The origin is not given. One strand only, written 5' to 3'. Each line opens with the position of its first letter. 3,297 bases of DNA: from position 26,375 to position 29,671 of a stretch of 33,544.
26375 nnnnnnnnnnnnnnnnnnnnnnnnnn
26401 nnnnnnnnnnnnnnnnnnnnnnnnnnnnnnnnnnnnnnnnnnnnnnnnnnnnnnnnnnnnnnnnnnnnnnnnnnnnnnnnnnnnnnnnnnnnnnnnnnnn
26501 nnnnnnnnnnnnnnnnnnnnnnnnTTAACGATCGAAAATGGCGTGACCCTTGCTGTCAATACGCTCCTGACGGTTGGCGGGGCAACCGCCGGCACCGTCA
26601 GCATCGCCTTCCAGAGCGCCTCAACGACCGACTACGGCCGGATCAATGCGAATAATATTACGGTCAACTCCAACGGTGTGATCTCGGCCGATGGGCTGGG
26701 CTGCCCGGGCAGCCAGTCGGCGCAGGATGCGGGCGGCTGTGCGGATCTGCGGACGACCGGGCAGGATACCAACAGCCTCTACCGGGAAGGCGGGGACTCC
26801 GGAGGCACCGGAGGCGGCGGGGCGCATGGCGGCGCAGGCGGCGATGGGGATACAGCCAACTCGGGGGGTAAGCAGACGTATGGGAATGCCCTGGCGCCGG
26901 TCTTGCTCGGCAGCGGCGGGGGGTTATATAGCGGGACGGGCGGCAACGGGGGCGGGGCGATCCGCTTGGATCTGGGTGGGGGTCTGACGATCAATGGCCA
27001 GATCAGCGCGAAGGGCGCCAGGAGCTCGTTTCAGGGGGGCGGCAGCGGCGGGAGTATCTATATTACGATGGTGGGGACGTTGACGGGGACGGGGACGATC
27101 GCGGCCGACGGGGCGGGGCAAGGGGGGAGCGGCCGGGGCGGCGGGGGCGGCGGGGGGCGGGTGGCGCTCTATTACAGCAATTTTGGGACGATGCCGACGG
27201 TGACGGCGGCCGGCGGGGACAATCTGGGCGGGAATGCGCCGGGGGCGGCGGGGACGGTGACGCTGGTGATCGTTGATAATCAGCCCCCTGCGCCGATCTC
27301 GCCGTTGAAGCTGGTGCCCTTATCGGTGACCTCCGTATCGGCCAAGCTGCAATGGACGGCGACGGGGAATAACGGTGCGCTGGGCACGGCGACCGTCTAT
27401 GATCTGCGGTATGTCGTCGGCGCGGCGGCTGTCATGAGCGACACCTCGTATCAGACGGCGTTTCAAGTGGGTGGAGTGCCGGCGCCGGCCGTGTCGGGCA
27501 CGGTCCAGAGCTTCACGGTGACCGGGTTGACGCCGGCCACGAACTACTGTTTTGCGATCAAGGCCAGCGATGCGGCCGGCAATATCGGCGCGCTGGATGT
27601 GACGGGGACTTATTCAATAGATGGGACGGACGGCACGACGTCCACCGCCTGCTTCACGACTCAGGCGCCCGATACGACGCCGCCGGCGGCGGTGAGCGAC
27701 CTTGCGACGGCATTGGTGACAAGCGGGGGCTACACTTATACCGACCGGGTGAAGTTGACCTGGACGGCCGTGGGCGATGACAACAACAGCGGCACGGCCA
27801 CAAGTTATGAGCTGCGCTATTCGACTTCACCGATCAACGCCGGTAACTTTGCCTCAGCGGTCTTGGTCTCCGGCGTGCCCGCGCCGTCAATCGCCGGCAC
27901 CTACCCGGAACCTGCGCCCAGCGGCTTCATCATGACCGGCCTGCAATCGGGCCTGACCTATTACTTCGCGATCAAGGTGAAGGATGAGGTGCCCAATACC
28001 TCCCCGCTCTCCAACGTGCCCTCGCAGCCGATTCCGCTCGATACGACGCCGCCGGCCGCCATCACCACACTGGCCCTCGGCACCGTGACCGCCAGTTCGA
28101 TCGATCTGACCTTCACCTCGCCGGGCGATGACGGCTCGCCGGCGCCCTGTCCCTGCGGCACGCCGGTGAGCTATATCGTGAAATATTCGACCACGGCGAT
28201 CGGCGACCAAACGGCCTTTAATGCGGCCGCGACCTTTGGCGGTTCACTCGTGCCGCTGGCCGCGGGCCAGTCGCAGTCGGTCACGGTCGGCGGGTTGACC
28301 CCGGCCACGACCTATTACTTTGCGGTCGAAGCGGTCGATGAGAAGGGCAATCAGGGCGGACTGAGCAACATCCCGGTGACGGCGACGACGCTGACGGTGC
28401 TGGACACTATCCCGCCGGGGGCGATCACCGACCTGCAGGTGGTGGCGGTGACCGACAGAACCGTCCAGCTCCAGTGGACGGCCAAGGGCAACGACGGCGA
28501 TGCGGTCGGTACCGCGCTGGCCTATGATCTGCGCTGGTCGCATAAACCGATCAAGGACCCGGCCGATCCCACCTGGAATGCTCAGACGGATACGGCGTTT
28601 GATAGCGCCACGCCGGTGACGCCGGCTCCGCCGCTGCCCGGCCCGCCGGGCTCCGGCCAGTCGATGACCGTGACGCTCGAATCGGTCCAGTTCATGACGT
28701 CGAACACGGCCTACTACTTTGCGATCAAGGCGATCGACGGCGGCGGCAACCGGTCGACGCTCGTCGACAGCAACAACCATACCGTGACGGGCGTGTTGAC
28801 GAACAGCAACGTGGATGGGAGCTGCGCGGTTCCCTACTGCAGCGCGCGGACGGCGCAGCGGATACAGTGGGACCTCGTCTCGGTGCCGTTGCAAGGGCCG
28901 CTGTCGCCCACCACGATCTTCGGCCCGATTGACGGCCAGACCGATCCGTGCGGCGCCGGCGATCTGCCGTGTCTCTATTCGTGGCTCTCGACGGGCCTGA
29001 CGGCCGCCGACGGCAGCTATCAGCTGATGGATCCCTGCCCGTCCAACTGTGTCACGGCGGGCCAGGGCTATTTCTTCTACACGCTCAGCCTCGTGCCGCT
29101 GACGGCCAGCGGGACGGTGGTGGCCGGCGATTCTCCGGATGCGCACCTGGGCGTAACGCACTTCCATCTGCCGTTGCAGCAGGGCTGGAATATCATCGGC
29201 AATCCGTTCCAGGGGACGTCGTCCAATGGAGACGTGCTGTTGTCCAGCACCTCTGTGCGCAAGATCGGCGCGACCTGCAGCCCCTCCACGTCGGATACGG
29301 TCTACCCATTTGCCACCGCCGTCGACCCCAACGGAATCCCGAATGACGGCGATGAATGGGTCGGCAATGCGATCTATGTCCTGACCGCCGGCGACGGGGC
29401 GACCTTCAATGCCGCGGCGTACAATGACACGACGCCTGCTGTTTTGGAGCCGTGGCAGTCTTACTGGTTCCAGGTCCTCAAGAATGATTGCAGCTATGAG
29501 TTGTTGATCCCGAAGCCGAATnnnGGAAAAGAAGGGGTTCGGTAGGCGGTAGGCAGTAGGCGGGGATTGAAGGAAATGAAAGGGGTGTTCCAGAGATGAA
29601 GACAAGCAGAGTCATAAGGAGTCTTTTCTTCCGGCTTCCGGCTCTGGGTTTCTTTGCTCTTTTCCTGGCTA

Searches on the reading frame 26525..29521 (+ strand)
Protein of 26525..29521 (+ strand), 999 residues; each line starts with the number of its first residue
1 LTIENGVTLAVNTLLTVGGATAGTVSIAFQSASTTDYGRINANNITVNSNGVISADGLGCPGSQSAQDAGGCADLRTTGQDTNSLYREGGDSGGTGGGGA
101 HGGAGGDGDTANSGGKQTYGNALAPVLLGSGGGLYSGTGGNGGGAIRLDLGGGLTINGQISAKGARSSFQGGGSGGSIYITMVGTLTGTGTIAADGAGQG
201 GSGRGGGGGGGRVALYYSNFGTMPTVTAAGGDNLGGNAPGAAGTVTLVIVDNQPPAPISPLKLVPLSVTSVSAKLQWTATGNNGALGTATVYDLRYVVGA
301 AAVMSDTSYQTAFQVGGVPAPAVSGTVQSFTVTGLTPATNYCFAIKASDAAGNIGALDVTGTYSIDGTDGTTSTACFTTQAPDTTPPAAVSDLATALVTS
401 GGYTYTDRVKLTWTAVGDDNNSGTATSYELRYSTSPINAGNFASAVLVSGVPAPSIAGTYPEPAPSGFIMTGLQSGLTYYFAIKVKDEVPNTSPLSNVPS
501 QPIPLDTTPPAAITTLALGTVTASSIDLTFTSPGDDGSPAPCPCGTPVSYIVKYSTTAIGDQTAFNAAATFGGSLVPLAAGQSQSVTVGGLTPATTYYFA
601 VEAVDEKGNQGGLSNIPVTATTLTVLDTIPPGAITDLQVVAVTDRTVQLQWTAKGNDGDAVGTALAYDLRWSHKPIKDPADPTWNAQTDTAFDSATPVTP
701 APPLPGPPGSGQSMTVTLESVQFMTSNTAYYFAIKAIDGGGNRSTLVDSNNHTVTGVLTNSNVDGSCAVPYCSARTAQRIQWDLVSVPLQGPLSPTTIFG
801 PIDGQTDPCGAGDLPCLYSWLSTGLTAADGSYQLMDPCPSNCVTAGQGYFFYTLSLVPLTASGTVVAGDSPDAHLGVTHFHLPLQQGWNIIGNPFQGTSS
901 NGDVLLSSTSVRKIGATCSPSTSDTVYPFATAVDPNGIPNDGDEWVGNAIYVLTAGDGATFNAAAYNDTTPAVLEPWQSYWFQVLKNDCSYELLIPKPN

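Call 80: search_protein_families(library=pfam, proteins=[window:26525-29521:+], max_evalue=0.001)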
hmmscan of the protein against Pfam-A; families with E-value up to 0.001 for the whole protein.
window:26525-29521:+ (999 aa): 7 families
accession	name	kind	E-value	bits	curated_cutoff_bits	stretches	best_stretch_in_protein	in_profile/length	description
PF00041.27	fn3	-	1.4e-21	76.9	25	2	515-614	5-78/84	Fibronectin type III domain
PF16656.11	Pur_ac_phosph_N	-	1.2e-13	51.8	30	1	515-605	5-82/93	Purple acid Phosphatase, N-terminal domain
PF10179.15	NDNF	-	1.8e-06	28.5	27.3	0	580-609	85-114/127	Neuron-derived neurotrophic factor, first Fn(III) domain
PF25059.1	FN3_DSCAM-DSCAML_C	-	5.1e-06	27.2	39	0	327-367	44-84/89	DSCAM/DSCAML C-terminal Fn3-like domain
PF16794.11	fn3_4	-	0.00023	21.5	27.1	0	586-616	71-101/103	Fibronectin-III type domain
PF16655.11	PhoD_N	-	0.00025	22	30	0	562-607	37-82/90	PhoD-like phosphatase, N-terminal domain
PF25788.1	Ig_Rha78A_N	-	0.00064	20.4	27.4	0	582-616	60-96/105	Rha78A-like, N-terminal immunoglobulin domain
